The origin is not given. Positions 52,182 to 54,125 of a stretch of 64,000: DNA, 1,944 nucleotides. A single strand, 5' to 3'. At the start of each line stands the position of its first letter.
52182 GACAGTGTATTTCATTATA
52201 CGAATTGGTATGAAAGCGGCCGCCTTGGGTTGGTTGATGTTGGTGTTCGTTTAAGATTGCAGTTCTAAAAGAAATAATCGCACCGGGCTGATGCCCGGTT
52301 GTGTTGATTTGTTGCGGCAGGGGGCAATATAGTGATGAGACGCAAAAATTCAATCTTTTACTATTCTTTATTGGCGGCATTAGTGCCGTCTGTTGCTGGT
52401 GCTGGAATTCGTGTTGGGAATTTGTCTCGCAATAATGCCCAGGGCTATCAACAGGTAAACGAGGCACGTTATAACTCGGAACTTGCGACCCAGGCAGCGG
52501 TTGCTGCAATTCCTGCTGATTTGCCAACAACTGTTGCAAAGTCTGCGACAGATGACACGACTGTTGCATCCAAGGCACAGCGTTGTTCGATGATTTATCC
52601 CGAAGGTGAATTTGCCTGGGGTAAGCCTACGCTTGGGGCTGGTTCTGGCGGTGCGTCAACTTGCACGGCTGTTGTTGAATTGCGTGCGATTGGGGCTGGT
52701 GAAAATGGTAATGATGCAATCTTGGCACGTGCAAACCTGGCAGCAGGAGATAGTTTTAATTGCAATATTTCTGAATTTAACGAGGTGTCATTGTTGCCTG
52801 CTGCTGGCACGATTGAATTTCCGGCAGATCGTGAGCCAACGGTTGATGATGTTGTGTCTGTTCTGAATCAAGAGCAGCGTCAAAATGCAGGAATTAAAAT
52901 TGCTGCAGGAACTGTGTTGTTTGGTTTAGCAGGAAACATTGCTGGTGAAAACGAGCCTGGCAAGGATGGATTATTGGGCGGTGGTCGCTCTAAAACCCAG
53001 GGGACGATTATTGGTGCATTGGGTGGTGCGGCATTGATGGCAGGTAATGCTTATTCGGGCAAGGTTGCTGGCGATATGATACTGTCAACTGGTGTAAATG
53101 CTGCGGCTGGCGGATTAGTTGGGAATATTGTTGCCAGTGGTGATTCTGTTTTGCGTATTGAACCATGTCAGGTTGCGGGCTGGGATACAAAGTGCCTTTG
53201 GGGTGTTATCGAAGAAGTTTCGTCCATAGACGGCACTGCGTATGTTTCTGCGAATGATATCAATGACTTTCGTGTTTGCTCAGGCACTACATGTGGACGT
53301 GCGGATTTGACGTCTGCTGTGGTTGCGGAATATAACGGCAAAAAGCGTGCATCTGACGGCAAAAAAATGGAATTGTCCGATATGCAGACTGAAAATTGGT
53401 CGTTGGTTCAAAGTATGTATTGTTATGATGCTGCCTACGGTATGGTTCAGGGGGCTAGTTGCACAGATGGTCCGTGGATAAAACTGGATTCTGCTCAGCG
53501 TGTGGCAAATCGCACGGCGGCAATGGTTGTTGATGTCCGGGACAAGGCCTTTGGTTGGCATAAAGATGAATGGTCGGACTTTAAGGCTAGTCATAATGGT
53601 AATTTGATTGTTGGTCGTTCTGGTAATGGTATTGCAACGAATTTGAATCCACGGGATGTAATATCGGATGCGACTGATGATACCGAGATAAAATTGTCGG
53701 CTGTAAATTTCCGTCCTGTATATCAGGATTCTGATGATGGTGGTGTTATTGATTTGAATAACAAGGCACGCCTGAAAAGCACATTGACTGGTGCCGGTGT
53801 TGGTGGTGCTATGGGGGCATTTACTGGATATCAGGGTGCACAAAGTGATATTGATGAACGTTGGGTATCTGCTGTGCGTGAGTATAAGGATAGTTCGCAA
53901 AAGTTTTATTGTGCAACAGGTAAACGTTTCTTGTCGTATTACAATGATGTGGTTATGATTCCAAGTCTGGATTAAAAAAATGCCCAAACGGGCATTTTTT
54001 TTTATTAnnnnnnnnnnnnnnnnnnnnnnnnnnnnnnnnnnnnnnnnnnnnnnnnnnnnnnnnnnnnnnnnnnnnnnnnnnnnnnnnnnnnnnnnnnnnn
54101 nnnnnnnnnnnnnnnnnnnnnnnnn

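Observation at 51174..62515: Contiguous envelope/secretome locus (OMP, Gly-rich secreted protein, PLD-family lipoprotein, two Cys-rich paralogs, M13 peptidase) directly after an orphan mraZ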

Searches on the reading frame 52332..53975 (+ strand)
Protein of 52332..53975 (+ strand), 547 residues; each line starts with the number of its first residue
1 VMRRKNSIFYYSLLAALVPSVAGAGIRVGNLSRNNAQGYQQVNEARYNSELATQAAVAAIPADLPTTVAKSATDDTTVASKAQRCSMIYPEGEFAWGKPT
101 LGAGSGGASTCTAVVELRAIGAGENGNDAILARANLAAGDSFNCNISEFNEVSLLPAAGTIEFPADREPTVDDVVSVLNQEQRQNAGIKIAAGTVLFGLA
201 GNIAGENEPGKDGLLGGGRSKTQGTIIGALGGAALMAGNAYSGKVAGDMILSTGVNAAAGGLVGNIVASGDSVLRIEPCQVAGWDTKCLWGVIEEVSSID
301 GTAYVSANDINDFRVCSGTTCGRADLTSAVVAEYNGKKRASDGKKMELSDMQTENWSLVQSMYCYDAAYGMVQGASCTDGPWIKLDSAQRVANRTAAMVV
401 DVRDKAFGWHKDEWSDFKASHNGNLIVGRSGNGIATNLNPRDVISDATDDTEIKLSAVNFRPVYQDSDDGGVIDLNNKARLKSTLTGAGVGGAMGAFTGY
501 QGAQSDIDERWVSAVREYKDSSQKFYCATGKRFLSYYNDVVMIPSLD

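Call 3: search_protein_families(library=pfam, proteins=[window:52332-53975:+], max_evalue=0.01)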
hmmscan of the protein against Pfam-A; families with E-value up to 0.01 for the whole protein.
window:52332-53975:+ (547 aa): 0 families

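Call 4: search_protein_families(library=ncbifam, proteins=[window:52332-53975:+], max_evalue=0.01)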
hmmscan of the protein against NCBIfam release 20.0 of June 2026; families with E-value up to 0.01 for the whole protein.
window:52332-53975:+ (547 aa): 0 families

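Call 21: search_solved_structures(query=window:52332-53975:+, max_evalue=1)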
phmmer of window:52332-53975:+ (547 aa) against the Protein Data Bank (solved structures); distinct sequences matched with E-value up to 1: 1.
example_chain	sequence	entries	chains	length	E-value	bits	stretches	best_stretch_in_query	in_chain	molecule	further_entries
4of6_A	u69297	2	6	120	0.3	12.9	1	81-153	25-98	Protein SYG-1, isoform b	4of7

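Call 23: find_homologous_proteins(query=window:52332-53975:+)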
Query window:52332-53975:+ (547 aa): 763 proteins with E <= 0.001 among 8000 candidates; the best 120 are listed.
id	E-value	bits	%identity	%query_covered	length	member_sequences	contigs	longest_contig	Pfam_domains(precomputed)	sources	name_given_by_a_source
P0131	0.0e+0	1133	94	100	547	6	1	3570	-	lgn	-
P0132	4.0e-262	889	73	99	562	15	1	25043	-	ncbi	-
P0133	4.7e-253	859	72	97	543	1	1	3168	-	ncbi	-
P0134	4.2e-202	691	59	99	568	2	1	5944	-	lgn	-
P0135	2.6e-199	681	60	100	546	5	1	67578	-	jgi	-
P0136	6.3e-198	677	59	99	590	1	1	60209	-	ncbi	-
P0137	1.2e-197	676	60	100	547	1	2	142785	-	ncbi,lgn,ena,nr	ncbi:MAG: hypothetical protein IKW57_04655 [Alphaproteobacteria bacterium]|nr:hypothetical protein [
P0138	1.2e-196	673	59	99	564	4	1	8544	-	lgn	-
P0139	1.9e-196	672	59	99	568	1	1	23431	-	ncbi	-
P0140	3.2e-196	671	60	99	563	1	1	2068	-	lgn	-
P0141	1.9e-193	662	59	100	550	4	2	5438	-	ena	-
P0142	2.3e-193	662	59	99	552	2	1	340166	-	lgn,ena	-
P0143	1.0e-191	656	58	100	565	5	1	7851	-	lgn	-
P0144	4.6e-191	654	57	99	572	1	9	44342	-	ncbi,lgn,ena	-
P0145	5.7e-191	654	57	99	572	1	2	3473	-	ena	-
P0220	2.1e-164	566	53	100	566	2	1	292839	-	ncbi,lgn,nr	ncbi:MAG: hypothetical protein R8M70_02430 [Alphaproteobacteria bacterium]|nr:hypothetical protein [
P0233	9.9e-156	538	49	99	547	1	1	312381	-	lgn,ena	-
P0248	1.2e-152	527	48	98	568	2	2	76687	-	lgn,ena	-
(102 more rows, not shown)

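Call 24: find_encoding_contigs(protein=P0142, flank=8000, max_places=2)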
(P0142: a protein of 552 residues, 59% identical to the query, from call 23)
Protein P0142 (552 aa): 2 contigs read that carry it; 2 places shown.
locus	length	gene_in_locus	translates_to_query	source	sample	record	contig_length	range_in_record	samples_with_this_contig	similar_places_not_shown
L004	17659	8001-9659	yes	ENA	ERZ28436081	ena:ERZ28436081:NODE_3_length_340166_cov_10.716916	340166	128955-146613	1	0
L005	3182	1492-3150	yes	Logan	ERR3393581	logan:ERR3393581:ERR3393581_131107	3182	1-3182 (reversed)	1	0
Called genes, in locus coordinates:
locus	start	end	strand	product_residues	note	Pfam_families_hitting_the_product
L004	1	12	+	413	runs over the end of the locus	PF00871:Acetate_kinase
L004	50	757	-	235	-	PF22769:DCD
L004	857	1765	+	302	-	PF03193:RsgA_GTPase (faint), PF00350:Dynamin_N (weak), PF01926:MMR_HSR1, PF02421:FeoB_N, PF04548:AIG1 (weak), PF10662:PduV-EutP, PF00009:GTP_EFTU, PF07650:KH_2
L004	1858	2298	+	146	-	-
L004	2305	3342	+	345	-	PF02547:Queuosine_synth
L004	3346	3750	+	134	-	-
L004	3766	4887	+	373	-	PF01702:TGT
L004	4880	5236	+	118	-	-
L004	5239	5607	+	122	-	-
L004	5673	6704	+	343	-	-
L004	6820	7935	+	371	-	-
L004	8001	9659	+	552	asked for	-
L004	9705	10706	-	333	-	PF00044:Gp_dh_N, PF02800:Gp_dh_C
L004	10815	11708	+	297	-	PF01745:IPT (weak), PF01715:IPPT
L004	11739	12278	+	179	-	PF04011:LemA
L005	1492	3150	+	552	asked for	-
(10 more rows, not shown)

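Call 25: find_encoding_contigs(protein=P0220, flank=8000, max_places=2)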
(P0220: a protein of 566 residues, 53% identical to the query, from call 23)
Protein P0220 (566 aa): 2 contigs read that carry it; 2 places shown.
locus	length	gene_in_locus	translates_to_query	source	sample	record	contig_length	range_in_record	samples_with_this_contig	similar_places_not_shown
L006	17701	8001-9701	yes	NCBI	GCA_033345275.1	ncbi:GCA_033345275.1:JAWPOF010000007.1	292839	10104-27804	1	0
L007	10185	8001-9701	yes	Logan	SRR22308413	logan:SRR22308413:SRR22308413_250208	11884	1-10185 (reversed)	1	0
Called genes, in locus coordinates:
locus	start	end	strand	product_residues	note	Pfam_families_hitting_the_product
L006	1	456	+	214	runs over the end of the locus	PF01148:CTP_transf_1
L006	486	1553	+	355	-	PF02163:Peptidase_M50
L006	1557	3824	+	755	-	PF08478:POTRA_1 (faint), PF07244:POTRA, PF01103:Omp85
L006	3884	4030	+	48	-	-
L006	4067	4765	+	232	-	-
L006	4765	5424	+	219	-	-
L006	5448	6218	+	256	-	-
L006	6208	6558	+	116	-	PF08378:NERD (weak), PF02021:UPF0102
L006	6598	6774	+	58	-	PF13978:DUF4223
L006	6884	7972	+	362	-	-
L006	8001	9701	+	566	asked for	-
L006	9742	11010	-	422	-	PF07498:Rho_N, PF07497:Rho_RNA_bind, PF00006:ATP-synt_ab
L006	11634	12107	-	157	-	PF00572:Ribosomal_L13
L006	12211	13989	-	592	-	PF00664:ABC_membrane, PF00005:ABC_tran, PF02463:SMC_N (weak)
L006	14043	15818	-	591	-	PF00912:Transgly, PF00905:Transpeptidase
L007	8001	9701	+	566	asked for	-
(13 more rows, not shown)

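Call 41: predict_structure(alignment_id=A3)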
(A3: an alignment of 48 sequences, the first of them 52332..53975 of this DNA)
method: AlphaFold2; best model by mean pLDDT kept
length: 547 residues; sequences in the alignment: 48
mean_pLDDT: 70.5   pTM: 0.45
mean pLDDT of the five models: 70.5, 67.9, 63.8, 63.2, 61.8
residues with pLDDT >= 90: 24; 70-90: 289; 50-70: 160; < 50: 74
segments of 3 or more residues with pLDDT < 50: 1-7, 9-40, 51-76, 214-216
pLDDT, mean of each block of 10 residues (from residue 1): 39 37 36 46 52 40 36 46 65 80 78 86 77 85 85 76 75 71 62 59 58 54 62 59 58 59 54 79 85 86 90 88 86 84 79 87 86 78 90 87 81 85 87 78 83 87 69 57 63 57 69 78 84 85 77
secondary structure, 60 per line:
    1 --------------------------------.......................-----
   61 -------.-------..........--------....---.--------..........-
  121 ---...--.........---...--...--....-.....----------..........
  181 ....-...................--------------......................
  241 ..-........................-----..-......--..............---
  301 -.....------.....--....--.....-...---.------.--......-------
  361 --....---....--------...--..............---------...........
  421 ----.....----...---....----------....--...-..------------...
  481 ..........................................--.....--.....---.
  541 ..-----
elements in order: H33-55 H76-85 E94-97 E110-119 E129-137 E141-143 H156-160 H171-184 H186-204 H219-242 H244-267 E276-281 E284-297 E302-306 E313-317 E320-323 E326-330 H348-353 E363-366 E370-373 E382-384 E387-400 H411-420 E425-429 E434-436 H440-443 E460-462 H478-522 E525-529 E532-536 E540-542

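Call 58: search_solved_structures(query=A3, max_evalue=10)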
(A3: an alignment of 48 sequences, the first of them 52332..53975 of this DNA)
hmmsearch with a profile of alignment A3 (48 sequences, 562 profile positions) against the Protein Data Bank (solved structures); distinct sequences matched with E-value up to 10: 2.
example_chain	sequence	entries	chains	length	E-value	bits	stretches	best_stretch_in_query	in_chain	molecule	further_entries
6ikn_A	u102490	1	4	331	0.34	12.6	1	29-112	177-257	Growth arrest-specific protein 7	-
6iko_A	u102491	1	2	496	0.48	12.1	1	29-112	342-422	Growth arrest-specific protein 7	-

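Call 82: find_encoding_contigs(protein=P0233, flank=5000, max_places=2)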
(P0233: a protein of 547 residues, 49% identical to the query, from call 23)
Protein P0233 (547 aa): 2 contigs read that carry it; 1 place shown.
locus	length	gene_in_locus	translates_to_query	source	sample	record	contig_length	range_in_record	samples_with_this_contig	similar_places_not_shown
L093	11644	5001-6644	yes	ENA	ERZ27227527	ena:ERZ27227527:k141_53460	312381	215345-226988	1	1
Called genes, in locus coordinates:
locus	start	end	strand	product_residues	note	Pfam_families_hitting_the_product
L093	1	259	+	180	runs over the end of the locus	-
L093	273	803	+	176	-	-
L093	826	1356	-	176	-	-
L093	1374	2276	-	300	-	-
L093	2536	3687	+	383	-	PF13505:OMP_b-brl (faint)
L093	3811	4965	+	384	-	-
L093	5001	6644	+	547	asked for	-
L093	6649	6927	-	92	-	PF05164:ZapA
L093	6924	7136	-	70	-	-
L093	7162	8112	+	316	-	-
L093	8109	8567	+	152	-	-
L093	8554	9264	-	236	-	PF04002:RadC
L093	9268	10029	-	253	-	PF00557:Peptidase_M24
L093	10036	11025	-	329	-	-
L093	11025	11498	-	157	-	PF04390:LptE (weak)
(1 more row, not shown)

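Call 83: find_encoding_contigs(protein=P0248, flank=5000, max_places=2)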
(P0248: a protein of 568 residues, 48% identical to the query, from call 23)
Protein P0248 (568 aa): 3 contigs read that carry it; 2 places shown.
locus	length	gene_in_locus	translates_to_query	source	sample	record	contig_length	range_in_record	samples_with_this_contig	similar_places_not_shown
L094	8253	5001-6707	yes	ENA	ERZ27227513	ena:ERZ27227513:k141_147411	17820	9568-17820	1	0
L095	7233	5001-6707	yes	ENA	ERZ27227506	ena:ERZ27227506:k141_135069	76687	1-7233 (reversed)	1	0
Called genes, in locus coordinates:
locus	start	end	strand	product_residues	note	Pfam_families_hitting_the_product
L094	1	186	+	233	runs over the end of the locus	PF13353:Fer4_12, PF04055:Radical_SAM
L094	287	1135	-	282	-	-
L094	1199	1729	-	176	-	-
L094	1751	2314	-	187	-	-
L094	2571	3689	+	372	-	-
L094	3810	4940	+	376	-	-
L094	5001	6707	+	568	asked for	-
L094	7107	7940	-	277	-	-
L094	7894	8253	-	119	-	?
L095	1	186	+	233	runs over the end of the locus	PF13353:Fer4_12, PF04055:Radical_SAM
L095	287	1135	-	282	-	-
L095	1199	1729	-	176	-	-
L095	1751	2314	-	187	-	-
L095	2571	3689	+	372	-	-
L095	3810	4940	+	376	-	-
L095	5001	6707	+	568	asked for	-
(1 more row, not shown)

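Call 87: search_protein_families(library=pfam, alignment_id=A3, max_evalue=1)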
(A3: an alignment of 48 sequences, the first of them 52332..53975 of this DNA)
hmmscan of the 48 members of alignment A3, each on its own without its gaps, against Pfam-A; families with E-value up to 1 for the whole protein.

A. member 1, window:52332-53975:+ (547 aa): 1 family
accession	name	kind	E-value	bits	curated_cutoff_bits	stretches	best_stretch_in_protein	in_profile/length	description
PF13548.11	DUF4126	-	0.028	14.6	27.5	0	225-299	74-145/175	Domain of unknown function (DUF4126)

B. families by the number of members that match (of 48 scanned): 20 families
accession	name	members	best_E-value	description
PF08544.19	GHMP_kinases_C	5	0.083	GHMP kinases C terminal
PF05433.20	Rick_17kDa_Anti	4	0.00029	Glycine zipper 2TM domain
PF22648.2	SET7_N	3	0.12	Histone H3 K4-specific methyltransferase SET7 N-terminal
PF13488.11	Gly-zipper_Omp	2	0.024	Glycine zipper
PF13548.11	DUF4126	2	0.028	Domain of unknown function (DUF4126)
PF03831.20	YjdM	2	0.083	PhnA domain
PF21271.2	SNX17-31_F2_FERM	2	0.13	Sortin nexin 17/31, FERM domain, F2 lobe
PF08804.16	gp32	1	0.008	gp32 DNA binding protein like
PF19204.5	DUF5876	1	0.019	Family of unknown function (DUF5876)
PF13441.11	Gly-zipper_YMGG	1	0.023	YMGG-like Gly-zipper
PF14596.11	STAT6_C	1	0.028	STAT6 C-terminal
PF02518.31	HATPase_c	1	0.056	Histidine kinase-, DNA gyrase B-, and HSP90-like ATPase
PF12115.13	Salp15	1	0.08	Salivary protein of 15kDa inhibits CD4+ T cell activation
PF23044.1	SH3-C_UBE2O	1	0.095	UBE2O, ubiquitin binding SH3-C domain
PF00647.24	EF1G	1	0.12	Elongation factor 1 gamma, conserved domain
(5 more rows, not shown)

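Call 97: search_protein_families(library=phrogs, proteins=[window:52332-53975:+], max_evalue=0.01)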
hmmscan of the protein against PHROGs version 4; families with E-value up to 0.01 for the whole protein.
window:52332-53975:+ (547 aa): 0 families

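Call 110: fold_search(model_id=the predicted structure, library=pdb)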
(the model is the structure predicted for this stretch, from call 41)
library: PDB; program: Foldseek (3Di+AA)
matches with E <= 10: 101; with E <= 0.001: 0
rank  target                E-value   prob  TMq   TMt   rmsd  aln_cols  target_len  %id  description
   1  9atl_A                2.6e-01  0.07  0.11  0.14  21.5       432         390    8  Cryo-EM of Stenotrophomonas maltophilia flagellum (released 2024-11-13)
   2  9yh1_A1               9.6e-01  0.02  0.09  0.09  26.0       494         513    9  Structure of flagellin FlaB filament in H. pylori (released 2026-02-25)
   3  6hra_B                1.0e+00  0.03  0.07  0.06  22.4       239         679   10  Cryo-EM structure of the KdpFABC complex in an E1 outward-facing state (state 1) (released 2018-12-05)
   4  8ijv_A                1.4e+00  0.03  0.08  0.05  25.9       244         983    9  Cryo-EM structure of the gastric proton pump with bound DQ-02 (released 2023-08-30)
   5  6gaz_BC               1.5e+00  0.01  0.04  0.04  22.6       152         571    9  Unique features of mammalian mitochondrial translation initiation revealed by cryo-EM. This file contains the 28S rib (released 2018-08-08)
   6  9gsd_A                1.7e+00  0.02  0.07  0.05  26.1       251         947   12  Cryo-EM structure of mouse PMCA-NPTN complex captured in E2 state (BEF3) (released 2025-08-06)
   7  7q9p_B                1.9e+00  0.02  0.07  0.05  15.2       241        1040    8  Beta-06 fab in complex with SARS-CoV-2 beta-Spike glycoprotein (released 2021-12-15)
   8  7q9p_A                1.9e+00  0.02  0.08  0.05  15.0       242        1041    7  Beta-06 fab in complex with SARS-CoV-2 beta-Spike glycoprotein (released 2021-12-15)
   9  8wly_B                1.9e+00  0.01  0.06  0.04  17.3       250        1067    8  Cryo-EM structure of bat WIV1 spike glycoprotein (released 2024-07-17)
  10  6k7h_A                2.1e+00  0.02  0.10  0.06  37.6       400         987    8  Cryo-EM structure of the human P4-type flippase ATP8A1-CDC50 (E1 state class2) (released 2019-08-28)
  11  7zrc_A                2.1e+00  0.02  0.08  0.05  13.4       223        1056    6  OMI-38 FAB IN COMPLEX WITH SARS-COV-2 BETA SPIKE (released 2022-06-01)
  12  3dtd_B                2.6e+00  0.01  0.05  0.12  17.5       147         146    9  Crystal structure of invasion associated protein b from bartonella henselae (released 2008-09-09)
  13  9raf_A                2.7e+00  0.01  0.06  0.04  22.8       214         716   14  Influenza A/H7N9 polymerase in complex with a 70-mer template in stalled elongation with backtracking and stem. (released 2026-03-11)
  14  6k2z_B                2.9e+00  0.01  0.07  0.19  16.6       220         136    8  Human Galectin-14 with lactose (released 2020-06-17)
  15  7bhq_A                2.9e+00  0.01  0.07  0.14  23.5       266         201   14  In situ assembled Salmonella FlgD hook cap complex (released 2021-05-05)
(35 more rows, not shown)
